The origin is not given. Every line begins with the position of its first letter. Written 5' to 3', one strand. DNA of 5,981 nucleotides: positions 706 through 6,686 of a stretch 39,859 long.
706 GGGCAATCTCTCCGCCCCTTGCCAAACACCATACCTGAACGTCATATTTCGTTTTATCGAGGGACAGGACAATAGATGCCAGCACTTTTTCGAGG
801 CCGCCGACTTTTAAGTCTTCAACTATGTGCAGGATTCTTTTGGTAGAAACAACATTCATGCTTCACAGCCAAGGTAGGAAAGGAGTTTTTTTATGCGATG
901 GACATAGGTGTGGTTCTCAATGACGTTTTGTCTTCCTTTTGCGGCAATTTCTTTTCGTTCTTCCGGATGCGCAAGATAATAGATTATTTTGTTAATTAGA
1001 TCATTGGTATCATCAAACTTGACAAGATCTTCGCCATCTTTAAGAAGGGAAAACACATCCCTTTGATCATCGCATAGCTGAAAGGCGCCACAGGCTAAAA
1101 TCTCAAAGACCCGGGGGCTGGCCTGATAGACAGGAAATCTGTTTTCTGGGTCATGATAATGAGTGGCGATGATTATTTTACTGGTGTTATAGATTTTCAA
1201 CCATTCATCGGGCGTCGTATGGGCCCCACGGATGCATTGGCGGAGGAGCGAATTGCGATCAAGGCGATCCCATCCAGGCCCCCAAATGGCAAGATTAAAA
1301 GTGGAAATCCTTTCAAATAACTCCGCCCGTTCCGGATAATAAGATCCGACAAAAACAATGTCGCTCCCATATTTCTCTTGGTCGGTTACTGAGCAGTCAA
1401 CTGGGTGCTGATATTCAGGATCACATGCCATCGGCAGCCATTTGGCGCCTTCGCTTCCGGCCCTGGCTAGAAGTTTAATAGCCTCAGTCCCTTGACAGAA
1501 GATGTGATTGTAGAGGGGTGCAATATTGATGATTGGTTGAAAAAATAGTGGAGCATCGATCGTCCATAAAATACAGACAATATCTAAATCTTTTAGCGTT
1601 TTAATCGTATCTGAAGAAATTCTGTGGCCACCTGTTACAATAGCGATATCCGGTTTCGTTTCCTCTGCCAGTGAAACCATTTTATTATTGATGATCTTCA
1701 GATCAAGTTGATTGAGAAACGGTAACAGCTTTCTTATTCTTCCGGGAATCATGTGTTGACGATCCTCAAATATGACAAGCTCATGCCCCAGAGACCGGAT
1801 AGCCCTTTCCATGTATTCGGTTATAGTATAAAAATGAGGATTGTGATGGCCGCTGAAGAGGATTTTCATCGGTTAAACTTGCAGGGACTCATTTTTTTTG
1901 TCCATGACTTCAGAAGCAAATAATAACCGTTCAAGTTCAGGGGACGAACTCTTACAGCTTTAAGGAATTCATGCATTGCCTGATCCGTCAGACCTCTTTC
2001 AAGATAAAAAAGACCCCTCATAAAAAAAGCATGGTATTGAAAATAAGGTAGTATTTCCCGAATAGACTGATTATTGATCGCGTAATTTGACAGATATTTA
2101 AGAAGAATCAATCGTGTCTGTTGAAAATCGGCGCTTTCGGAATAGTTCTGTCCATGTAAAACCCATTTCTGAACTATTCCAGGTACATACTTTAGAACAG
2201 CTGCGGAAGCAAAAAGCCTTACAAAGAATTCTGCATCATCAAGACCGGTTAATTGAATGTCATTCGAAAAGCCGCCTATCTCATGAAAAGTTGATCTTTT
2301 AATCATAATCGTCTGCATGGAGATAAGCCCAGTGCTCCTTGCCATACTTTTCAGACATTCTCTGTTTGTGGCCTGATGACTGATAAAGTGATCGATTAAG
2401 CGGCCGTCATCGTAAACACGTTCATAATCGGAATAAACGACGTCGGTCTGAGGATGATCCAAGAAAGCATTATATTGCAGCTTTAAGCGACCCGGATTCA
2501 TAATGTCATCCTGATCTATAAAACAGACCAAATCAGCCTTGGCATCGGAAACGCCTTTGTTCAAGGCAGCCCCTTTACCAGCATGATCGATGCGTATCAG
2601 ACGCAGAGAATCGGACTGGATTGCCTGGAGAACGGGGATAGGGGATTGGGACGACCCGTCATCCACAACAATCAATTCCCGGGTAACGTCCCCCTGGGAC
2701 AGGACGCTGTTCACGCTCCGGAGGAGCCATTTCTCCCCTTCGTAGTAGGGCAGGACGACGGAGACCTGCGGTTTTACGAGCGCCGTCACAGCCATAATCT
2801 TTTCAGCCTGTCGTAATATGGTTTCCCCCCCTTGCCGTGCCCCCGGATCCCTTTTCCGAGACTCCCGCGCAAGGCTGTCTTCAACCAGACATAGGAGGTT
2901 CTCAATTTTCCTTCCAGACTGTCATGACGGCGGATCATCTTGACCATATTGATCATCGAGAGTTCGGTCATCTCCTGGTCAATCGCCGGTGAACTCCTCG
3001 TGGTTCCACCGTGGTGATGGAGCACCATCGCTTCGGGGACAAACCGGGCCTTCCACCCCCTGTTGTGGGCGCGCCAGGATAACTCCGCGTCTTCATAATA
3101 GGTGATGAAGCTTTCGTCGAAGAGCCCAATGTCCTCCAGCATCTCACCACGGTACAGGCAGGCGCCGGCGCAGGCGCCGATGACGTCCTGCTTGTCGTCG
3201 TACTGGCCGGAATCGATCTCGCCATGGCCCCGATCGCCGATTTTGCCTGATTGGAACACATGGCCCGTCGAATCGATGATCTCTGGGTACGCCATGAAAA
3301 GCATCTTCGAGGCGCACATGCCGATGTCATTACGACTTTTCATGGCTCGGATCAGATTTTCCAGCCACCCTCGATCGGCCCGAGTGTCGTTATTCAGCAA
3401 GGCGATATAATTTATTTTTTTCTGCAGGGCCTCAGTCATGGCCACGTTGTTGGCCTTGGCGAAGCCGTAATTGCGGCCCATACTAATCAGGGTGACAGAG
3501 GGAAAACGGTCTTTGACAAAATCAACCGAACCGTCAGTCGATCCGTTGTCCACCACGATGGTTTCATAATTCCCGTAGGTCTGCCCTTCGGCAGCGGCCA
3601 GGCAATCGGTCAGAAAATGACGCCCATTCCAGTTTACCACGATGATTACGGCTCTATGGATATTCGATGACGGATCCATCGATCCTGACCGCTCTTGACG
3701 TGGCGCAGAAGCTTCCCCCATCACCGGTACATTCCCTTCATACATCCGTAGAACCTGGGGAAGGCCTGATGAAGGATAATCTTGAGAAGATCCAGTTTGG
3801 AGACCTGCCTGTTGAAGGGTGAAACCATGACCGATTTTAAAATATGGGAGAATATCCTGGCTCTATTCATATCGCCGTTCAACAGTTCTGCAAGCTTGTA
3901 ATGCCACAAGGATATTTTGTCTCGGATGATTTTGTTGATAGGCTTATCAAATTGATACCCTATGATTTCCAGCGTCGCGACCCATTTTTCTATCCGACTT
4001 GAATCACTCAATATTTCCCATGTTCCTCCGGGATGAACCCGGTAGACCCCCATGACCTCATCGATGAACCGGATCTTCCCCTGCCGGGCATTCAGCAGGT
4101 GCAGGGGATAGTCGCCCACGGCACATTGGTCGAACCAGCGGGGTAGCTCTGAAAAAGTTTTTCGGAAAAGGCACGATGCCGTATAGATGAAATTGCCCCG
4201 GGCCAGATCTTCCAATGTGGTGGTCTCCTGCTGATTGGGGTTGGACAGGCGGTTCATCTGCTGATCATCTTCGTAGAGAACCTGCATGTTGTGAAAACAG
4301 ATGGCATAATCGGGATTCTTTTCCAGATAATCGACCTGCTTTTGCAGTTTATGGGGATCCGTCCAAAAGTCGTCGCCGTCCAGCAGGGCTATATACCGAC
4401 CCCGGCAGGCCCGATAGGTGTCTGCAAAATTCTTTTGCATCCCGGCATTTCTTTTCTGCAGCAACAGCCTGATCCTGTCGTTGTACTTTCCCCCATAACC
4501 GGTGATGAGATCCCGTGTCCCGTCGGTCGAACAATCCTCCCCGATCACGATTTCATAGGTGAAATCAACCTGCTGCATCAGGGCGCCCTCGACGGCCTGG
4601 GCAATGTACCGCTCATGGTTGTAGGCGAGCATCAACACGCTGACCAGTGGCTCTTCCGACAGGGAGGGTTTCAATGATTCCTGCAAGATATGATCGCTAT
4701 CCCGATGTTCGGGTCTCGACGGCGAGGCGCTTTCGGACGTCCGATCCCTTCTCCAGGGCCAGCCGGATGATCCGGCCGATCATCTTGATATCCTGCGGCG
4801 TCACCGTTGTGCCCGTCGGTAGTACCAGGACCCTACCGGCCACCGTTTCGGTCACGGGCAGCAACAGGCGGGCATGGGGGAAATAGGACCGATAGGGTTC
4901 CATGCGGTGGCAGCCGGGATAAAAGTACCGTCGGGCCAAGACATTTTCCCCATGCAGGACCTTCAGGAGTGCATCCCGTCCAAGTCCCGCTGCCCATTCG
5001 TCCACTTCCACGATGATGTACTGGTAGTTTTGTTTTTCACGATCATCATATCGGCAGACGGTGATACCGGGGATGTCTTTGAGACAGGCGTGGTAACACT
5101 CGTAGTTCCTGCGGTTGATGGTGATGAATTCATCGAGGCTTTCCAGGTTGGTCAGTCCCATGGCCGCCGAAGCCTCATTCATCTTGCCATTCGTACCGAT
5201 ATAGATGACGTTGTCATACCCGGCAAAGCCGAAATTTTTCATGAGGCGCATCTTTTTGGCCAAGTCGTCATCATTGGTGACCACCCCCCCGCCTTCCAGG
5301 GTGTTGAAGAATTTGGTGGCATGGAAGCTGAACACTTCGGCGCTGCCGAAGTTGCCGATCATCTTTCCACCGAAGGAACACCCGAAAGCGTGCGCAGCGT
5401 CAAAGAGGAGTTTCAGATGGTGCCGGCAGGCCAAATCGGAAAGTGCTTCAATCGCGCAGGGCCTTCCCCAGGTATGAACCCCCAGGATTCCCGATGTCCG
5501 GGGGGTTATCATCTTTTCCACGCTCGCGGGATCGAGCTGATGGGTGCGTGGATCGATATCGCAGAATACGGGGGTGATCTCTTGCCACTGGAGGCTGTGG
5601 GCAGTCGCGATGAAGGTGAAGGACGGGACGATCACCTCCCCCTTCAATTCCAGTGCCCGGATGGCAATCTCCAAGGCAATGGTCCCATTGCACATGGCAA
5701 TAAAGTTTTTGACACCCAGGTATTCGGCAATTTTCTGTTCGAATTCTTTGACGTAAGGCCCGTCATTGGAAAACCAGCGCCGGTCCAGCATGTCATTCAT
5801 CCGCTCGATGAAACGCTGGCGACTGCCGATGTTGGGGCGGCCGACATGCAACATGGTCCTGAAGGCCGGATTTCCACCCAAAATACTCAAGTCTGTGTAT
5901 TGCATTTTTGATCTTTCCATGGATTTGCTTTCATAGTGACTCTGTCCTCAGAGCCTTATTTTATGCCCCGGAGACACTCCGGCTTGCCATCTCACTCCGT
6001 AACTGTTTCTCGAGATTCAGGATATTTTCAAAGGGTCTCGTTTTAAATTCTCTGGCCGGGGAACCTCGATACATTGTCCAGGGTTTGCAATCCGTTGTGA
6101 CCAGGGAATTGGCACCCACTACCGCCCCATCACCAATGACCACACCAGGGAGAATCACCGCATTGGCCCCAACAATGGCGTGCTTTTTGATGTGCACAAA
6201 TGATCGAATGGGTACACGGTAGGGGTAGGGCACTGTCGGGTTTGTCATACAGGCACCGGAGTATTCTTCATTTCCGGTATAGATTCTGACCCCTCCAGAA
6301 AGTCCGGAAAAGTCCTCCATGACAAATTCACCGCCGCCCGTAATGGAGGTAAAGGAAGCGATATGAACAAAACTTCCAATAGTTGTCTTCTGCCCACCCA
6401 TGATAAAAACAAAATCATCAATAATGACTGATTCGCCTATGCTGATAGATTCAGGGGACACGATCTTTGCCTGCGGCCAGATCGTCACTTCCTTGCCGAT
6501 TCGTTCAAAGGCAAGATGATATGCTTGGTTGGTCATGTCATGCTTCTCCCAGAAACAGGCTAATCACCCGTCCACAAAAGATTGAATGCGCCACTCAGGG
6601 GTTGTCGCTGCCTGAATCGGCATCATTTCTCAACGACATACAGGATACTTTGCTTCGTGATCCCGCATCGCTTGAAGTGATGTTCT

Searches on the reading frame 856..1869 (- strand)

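Call 83: search_protein_families(library=pfam, proteins=[window:856-1869:-], max_evalue=0.00001)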
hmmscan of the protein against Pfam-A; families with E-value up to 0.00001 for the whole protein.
window:856-1869:- (337 aa): 1 family
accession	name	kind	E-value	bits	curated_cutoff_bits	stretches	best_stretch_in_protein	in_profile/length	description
PF13524.12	Glyco_trans_1_2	-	2.1e-31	109.3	25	1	182-330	3-143/144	Glycosyl transferase-like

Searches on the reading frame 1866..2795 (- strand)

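Call 83: search_protein_families(library=pfam, proteins=[window:1866-2795:-], max_evalue=0.00001)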
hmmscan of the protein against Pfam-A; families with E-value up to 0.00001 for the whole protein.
window:1866-2795:- (309 aa): 3 families
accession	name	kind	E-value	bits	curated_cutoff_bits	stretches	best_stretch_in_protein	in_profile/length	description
PF00535.33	Glycos_transf_2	-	6.4e-24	85.2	23.3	1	12-158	1-152/168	Glycosyl transferase family 2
PF10111.15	Glyco_tranf_2_2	-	1.3e-17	64.6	27.3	1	12-205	1-210/276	Glycosyltransferase like family 2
PF13641.12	Glyco_tranf_2_3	-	2.8e-11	44.3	27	1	9-121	1-120/230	Glycosyltransferase like family 2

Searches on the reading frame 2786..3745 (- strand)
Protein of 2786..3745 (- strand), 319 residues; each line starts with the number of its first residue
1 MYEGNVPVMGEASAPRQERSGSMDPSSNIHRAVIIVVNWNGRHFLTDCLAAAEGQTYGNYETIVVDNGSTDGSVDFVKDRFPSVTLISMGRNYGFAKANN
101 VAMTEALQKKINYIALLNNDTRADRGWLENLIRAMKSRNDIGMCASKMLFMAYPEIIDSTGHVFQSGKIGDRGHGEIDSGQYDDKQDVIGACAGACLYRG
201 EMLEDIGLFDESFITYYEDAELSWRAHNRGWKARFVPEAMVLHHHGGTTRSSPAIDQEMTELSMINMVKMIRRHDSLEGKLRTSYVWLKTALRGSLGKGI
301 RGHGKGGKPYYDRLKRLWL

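Call 83: search_protein_families(library=pfam, proteins=[window:2786-3745:-], max_evalue=0.00001)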
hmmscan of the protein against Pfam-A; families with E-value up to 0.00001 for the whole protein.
window:2786-3745:- (319 aa): 3 families
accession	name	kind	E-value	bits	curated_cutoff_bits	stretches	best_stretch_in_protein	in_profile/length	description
PF00535.33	Glycos_transf_2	-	3.7e-21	76.2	23.3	1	34-205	2-166/168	Glycosyl transferase family 2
PF13641.12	Glyco_tranf_2_3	-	6.6e-13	49.6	27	1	33-248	4-213/230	Glycosyltransferase like family 2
PF13632.12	Glyco_trans_2_3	-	9.5e-07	29.3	27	1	113-241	1-121/198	Glycosyl transferase family group 2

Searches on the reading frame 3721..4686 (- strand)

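Call 83: search_protein_families(library=pfam, proteins=[window:3721-4686:-], max_evalue=0.00001)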
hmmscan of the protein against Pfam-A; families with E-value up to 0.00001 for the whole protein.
window:3721-4686:- (321 aa): 2 families
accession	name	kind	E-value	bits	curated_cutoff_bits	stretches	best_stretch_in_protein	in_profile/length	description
PF00535.33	Glycos_transf_2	-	2.7e-24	86.4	23.3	1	16-175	1-161/168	Glycosyl transferase family 2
PF13641.12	Glyco_tranf_2_3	-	2.4e-11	44.5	27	1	15-131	3-120/230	Glycosyltransferase like family 2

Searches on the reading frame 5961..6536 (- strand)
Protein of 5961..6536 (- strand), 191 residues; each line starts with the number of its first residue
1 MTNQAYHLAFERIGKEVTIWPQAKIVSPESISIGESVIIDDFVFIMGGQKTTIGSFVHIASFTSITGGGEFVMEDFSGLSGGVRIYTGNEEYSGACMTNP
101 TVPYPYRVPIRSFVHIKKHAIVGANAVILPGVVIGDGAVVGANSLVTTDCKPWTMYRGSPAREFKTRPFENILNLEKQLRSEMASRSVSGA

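Call 83: search_protein_families(library=pfam, proteins=[window:5961-6536:-], max_evalue=0.00001)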
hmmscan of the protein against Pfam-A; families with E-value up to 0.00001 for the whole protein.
window:5961-6536:- (191 aa): 2 families
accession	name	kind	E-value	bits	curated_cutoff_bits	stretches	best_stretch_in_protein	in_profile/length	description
PF00132.30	Hexapep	-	1e-14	53.9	27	1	114-147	2-35/36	Bacterial transferase hexapeptide (six repeats)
PF14602.12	Hexapep_2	-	7.7e-07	29.2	27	1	118-147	6-33/34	Hexapeptide repeat of succinyl-transferase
